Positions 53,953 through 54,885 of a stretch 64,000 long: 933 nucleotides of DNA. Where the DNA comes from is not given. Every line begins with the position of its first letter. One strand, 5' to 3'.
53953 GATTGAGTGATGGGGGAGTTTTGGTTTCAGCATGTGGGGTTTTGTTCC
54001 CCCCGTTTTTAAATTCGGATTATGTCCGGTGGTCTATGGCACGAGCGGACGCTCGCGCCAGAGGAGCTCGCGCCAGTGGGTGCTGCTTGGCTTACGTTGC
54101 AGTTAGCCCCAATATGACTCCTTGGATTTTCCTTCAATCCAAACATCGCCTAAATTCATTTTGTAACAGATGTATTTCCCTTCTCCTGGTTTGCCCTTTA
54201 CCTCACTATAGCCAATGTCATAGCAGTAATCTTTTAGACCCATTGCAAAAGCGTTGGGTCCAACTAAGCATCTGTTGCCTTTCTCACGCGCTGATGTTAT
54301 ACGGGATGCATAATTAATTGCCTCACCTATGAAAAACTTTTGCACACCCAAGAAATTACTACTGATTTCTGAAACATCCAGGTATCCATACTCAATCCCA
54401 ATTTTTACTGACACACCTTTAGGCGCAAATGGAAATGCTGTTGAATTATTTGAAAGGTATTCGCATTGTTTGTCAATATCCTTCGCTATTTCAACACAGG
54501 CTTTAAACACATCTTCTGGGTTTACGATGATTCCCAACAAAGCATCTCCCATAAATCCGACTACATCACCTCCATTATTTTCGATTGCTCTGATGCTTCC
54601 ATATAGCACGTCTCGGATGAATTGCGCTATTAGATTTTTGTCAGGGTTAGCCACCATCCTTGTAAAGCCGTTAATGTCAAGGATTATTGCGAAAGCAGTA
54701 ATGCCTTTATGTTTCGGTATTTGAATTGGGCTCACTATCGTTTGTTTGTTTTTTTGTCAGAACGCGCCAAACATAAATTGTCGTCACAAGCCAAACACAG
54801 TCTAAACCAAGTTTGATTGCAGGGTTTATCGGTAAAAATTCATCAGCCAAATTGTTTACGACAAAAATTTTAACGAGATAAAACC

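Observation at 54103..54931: Minimal stand-alone class III nucleotidyl cyclase whose GTG start is overlapped by a 74-aa two-TM ORF; an A7 tract marks the spot where one base fewer fuses them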

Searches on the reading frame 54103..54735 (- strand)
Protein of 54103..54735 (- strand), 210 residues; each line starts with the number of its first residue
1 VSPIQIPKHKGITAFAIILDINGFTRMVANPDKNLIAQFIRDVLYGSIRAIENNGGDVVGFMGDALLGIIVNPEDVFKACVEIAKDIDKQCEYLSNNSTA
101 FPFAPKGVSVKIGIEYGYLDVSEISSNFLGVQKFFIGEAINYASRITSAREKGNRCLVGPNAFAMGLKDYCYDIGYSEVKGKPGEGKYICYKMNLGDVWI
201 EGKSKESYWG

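Call 3: search_protein_families(library=pfam, proteins=[window:54103-54735:-], max_evalue=1)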
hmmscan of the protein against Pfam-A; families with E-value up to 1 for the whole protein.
window:54103-54735:- (210 aa): 1 family
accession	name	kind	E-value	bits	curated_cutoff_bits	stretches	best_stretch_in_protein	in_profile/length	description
PF00211.25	Guanylate_cyc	-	1.6e-05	25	21.9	1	19-191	14-179/183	Adenylate and Guanylate cyclase catalytic domain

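Call 4: search_protein_families(library=padloc, proteins=[window:54103-54735:-], max_evalue=1)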
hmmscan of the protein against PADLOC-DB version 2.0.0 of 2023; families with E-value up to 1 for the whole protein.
window:54103-54735:- (210 aa): 8 families
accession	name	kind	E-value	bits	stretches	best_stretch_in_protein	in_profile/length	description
PDLC02367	PycC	-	3.6e-14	50.7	1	12-164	42-190/226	-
PDLC00766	PycC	-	4.5e-10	37.4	1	14-157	44-186/232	Pycsar cyclase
PDLC00734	PycC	-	3e-09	34.5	1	14-146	190-320/374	Pycsar cyclase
PDLC02369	PycC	-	6.2e-05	20.7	1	15-153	48-179/248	-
PDLC02368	PycC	-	0.00011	19.9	1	14-172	45-205/234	-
PDLC02370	PycC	-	0.00017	19.1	1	17-118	85-189/340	-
PDLC02366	PycC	-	0.00035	17.6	1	14-164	278-431/486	-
PDLC00765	PycC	-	0.00079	16.6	1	13-147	257-394/477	Pycsar cyclase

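Call 5: search_protein_families(library=ncbifam, proteins=[window:54103-54735:-], max_evalue=1)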
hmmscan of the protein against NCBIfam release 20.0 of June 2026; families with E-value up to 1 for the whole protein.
window:54103-54735:- (210 aa): 0 families

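Call 6: find_homologous_proteins(query=window:54103-54735:-, max_evalue=0.001)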
Query window:54103-54735:- (210 aa): 144 proteins with E <= 0.001 among 254 candidates; the best 120 are listed.
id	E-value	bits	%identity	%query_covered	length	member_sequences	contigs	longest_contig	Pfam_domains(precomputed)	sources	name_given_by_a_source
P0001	6.4e-138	475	100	100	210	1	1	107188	PF00211.26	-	-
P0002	2.8e-102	359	76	100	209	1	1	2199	PF00211.26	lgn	-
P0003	9.1e-102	357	76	100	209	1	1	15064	PF00211.26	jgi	jgi:class 3 adenylate cyclase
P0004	2.0e-96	340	82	88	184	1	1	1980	-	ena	-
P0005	4.5e-86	306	66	99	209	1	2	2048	PF00211.26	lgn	-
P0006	1.3e-84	301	67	99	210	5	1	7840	-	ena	-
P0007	1.9e-84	301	64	99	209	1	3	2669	-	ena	-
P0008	2.4e-84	300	67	99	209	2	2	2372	-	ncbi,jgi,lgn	jgi:class 3 adenylate cyclase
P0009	7.2e-83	295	66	98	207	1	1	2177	PF00211.26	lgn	-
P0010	1.1e-82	295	65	99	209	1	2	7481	-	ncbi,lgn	-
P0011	1.1e-82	295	64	99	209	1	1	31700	PF00211.26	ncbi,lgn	-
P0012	1.1e-79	285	61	99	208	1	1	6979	PF00211.26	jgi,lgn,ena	-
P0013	2.7e-79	284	62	99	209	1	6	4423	PF00211.26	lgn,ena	-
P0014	4.0e-79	283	62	99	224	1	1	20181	PF00211.26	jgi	jgi:class 3 adenylate cyclase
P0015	9.5e-75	269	62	95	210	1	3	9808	PF00211.26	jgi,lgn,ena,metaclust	metaclust:\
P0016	1.1e-73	265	59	98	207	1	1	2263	PF00211.26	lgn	-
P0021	6.9e-70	253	56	99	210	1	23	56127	PF00211.26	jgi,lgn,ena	-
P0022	9.7e-69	249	58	98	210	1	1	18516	PF00211.26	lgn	-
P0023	1.5e-67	245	55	99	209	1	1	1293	PF00211.26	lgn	-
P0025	1.2e-62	229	52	99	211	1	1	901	PF00211.26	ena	-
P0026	1.4e-62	229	54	99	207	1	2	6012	PF00211.26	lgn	-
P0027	1.7e-62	229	53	99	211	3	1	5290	PF00211.26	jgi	jgi:class 3 adenylate cyclase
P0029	1.8e-61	225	53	99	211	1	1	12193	PF00211.26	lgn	-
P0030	2.5e-61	225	54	99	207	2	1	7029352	PF00211.26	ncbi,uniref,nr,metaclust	ncbi:adenylate/guanylate cyclase domain-containing protein [Spirosoma radiotolerans]|uniref:Guanylat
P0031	4.4e-61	224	54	99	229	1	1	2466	PF00211.26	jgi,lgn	jgi:class 3 adenylate cyclase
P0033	5.7e-61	224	53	99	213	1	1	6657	PF00211.26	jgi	jgi:class 3 adenylate cyclase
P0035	6.3e-61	224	53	100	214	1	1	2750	PF00211.26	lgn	-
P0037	1.7e-60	222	52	99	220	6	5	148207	PF00211.26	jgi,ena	jgi:class 3 adenylate cyclase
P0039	2.4e-60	222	53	97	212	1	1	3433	PF00211.26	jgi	jgi:class 3 adenylate cyclase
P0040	1.6e-59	219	53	98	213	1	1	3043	PF00211.26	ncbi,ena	-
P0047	8.5e-59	217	53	100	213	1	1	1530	PF00211.26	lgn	-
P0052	4.6e-57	211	49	99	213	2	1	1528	PF00211.26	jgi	jgi:class 3 adenylate cyclase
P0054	9.1e-57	210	51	99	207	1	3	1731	PF00211.26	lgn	-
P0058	5.5e-56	208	50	99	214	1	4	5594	PF00211.26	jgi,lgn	jgi:class 3 adenylate cyclase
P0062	3.6e-55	205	51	97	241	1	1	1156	PF00211.26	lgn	-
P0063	4.0e-55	205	49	99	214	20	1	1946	PF00211.26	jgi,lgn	jgi:class 3 adenylate cyclase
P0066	7.7e-55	204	53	92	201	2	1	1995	PF00211.26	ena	-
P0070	1.1e-54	203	52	93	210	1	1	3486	PF00211.26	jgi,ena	-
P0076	5.6e-54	201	54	89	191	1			PF00211.26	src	-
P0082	4.5e-53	198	48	99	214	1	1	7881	PF00211.26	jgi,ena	-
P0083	4.8e-53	198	48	99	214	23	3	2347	PF00211.26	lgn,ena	-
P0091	7.3e-52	194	49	99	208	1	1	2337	PF00211.26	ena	-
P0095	1.8e-51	193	50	99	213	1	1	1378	PF00211.26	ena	-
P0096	2.8e-51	192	53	90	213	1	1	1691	PF00211.26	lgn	-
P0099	1.2e-50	190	52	93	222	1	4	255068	PF00211.26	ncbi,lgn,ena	-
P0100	1.3e-50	190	47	99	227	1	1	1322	PF00211.26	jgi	jgi:class 3 adenylate cyclase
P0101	1.4e-50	190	50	99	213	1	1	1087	PF00211.26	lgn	-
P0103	2.6e-50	189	48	95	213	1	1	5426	PF00211.26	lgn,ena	-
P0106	1.9e-49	186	47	98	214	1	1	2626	PF00211.26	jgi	jgi:class 3 adenylate cyclase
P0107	2.2e-49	186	48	99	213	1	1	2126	PF00211.26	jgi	jgi:class 3 adenylate cyclase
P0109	5.6e-49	185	46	98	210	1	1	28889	PF00211.26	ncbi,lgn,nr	ncbi:MAG TPA: adenylate/guanylate cyclase domain-containing protein [Parafilimonas sp.]|nr:adenylate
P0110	1.0e-48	184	47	98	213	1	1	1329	PF00211.26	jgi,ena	-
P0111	1.4e-48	183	47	98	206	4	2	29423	PF00211.26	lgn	-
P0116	6.8e-48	181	46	98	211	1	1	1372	PF00211.26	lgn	-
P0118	6.0e-47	178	45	98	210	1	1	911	PF00211.26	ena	-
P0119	9.2e-47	177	50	95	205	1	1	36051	PF00211.26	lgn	-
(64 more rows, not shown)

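Call 8: find_encoding_contigs(protein=P0030, flank=5000, max_places=2)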
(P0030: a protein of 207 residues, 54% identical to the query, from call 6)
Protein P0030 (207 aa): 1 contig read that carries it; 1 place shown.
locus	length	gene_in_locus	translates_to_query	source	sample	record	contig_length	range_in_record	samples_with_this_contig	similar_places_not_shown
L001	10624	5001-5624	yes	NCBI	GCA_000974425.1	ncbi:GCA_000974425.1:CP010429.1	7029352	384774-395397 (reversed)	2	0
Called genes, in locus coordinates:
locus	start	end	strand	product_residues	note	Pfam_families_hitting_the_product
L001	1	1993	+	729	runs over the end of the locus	PF13588:HSDR_N_2, PF02384:N6_Mtase, PF07669:Eco57I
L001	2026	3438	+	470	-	PF01420:Methylase_S (faint)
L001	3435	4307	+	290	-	-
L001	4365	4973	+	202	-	-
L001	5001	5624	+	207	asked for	PF00211:Guanylate_cyc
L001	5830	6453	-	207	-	-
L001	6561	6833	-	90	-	PF18932:DUF5681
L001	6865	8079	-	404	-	PF21957:Zn_ribbon_16, PF19898:DUF6371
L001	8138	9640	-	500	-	PF13148:DUF3987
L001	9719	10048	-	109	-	PF12728:HTH_17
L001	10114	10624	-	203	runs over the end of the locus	-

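Call 9: find_encoding_contigs(protein=P0011, flank=5000, max_places=2)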
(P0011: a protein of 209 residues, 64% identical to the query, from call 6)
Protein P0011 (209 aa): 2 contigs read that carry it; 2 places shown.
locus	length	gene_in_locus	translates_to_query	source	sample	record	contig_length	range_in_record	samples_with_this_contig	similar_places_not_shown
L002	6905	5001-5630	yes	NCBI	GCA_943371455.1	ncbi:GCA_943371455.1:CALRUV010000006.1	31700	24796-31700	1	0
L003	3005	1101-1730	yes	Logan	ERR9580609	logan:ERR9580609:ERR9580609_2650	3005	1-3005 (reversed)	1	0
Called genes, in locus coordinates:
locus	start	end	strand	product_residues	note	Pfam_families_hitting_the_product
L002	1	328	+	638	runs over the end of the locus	PF01019:G_glu_transpept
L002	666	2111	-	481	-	PF01408:GFO_IDH_MocA, PF19051:GFO_IDH_MocA_C2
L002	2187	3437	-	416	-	PF14100:DUF6807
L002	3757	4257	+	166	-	PF18967:PycTM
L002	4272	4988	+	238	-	-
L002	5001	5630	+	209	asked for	PF00211:Guanylate_cyc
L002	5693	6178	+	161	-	-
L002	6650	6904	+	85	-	?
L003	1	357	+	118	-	?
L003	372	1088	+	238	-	-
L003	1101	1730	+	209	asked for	PF00211:Guanylate_cyc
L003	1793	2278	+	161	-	-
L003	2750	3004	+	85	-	?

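Call 10: find_encoding_contigs(protein=P0003, flank=5000, max_places=2)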
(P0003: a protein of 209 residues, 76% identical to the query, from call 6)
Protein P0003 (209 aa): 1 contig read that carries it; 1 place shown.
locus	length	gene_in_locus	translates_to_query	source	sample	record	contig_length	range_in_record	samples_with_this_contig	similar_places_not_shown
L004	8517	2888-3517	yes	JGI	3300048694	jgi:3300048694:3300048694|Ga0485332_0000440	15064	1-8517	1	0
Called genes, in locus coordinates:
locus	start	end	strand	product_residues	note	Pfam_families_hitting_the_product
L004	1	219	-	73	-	?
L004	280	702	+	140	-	PF08818:DUF1801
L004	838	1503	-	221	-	-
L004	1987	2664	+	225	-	-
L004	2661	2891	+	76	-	-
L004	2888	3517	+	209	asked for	PF00211:Guanylate_cyc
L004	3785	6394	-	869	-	PF00521:DNA_topoisoIV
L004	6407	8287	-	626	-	PF02518:HATPase_c (weak), PF00204:DNA_gyraseB, PF01751:Toprim, PF00986:DNA_gyraseB_C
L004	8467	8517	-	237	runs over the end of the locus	-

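Call 15: find_related_loci(query=A1, collection=genome_contigs, flank=6000)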
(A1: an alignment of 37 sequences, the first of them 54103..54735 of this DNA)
Query A1 (210 aa) in genome_contigs; peptide patterns used: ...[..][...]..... (x = any residue, [..] = any of these).
40 stretches matched a pattern; 25 encode a relative of the query (tblastn E <= 1e-3); 25 distinct loci.
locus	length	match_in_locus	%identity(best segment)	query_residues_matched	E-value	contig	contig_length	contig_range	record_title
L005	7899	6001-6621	64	4-210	1e-86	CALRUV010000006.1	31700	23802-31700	MAG: Chitinophaga pinensis isolate JJ-MEM4D-83-3-mx-bin667 genome assembly, contig: JJ-MEM4D-83-C45, whole genome shotgu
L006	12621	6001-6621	63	4-210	4e-84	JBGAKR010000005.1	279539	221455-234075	MAG: Bacteroidia bacterium isolate MAG_AAO_H125.12 AAOH125-12_opera_contig_189, whole genome shotgun sequence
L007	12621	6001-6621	61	4-210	6e-79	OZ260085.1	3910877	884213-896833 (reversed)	MAG: Crocinitomicaceae bacterium isolate NI882-mx-bin09 genome assembly, chromosome: 1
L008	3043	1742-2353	53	6-210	7e-64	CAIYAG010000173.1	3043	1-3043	MAG: uncultured Bacteroidetes bacterium isolate MJ-time_bin-1138 genome assembly, contig: bin-1138:173/471, whole genome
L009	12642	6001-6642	52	4-210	2e-63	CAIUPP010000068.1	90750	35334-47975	MAG: uncultured planctomycete isolate AM-2014_bin-0320 genome assembly, contig: bin-0320:068/154, whole genome shotgun s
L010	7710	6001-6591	52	11-209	2e-63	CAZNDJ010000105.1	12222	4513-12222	MAG TPA_asm: uncultured Chitinophagaceae bacterium isolate SRP262948_co1_209 genome assembly, contig: NODE_5300_length_1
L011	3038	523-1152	51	4-209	3e-63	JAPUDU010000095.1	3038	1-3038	MAG: Fimbriimonadaceae bacterium isolate labscale reactor_MAG7 NODE_15593_length_3038_cov_4.798860, whole genome shotgun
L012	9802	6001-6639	50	4-210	2e-62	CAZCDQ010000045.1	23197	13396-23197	MAG TPA_asm: uncultured bacterium isolate SRP141376_co4_299 genome assembly, contig: NODE_3932_length_23197_cov_4.889984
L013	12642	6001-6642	52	3-210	1e-60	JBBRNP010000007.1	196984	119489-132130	MAG: Chthoniobacterales bacterium isolate La1_metabat2.179 LA1C_B2.179_k141_2674184L_196984_cov_29.3188, whole genome sh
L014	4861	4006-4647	48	4-210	3e-60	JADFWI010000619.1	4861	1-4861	MAG: Proteobacteria bacterium isolate C4.bin.21 k83_2763515, whole genome shotgun sequence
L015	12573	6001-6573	50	6-199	6e-58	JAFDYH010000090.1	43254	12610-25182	MAG: Bacteroidetes bacterium isolate SZAS-49 BACT-AMP-8__90__length-43254, whole genome shotgun sequence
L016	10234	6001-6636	47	6-210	4e-55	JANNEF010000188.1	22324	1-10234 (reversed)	MAG: Verrucomicrobiota bacterium isolate OTE_75_metabat_426 OTE_75_k141_1388895, whole genome shotgun sequence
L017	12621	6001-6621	46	4-208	3e-53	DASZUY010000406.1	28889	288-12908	MAG TPA_asm: Parafilimonas sp. isolate SMAG_U6117 k141_481630, whole genome shotgun sequence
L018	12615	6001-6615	44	1-202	4e-52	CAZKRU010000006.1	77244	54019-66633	MAG TPA_asm: uncultured Verrucomicrobiota bacterium isolate SRP287051_co2_250 genome assembly, contig: NODE_740_length_7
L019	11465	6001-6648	45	4-210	3e-52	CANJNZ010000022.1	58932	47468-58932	MAG: Chthoniobacteraceae bacterium isolate RH-23may17-247 genome assembly, contig: RH-23may17-C3649, whole genome shotgu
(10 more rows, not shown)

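Call 22: find_related_loci(query=A1, collection=metagenome_contigs, flank=5000)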
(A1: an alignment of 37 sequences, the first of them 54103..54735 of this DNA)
Query A1 (210 aa) in metagenome_contigs; peptide patterns used: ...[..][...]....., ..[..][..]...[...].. (x = any residue, [..] = any of these).
169 stretches matched a pattern; 86 encode a relative of the query (tblastn E <= 1e-3); the best 80 are kept; 80 distinct loci.
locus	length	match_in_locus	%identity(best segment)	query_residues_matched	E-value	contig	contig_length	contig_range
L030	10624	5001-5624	67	4-210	5e-90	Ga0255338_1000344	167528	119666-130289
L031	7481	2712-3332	65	4-210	4e-86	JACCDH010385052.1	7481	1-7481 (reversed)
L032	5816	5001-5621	61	3-210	2e-83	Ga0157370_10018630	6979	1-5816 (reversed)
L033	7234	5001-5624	60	4-210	8e-79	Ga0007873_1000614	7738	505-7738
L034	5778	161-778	56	4-209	1e-74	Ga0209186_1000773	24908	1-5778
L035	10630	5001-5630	55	3-209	2e-67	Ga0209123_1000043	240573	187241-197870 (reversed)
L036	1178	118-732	53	3-209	2e-71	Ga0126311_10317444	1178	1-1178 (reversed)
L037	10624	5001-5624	52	3-209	1e-66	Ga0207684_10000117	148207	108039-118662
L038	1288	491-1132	54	3-210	5e-69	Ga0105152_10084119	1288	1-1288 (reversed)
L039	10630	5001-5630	51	4-209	3e-63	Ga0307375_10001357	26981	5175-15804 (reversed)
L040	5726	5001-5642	52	4-210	3e-63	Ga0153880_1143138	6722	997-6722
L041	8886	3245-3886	52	4-210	3e-63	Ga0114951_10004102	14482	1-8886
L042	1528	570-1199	51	4-209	1e-65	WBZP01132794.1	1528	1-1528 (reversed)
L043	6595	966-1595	54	7-210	2e-62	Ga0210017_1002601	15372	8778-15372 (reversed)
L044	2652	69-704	51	6-210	1e-62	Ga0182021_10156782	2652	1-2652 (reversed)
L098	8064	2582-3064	43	4-161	8e-40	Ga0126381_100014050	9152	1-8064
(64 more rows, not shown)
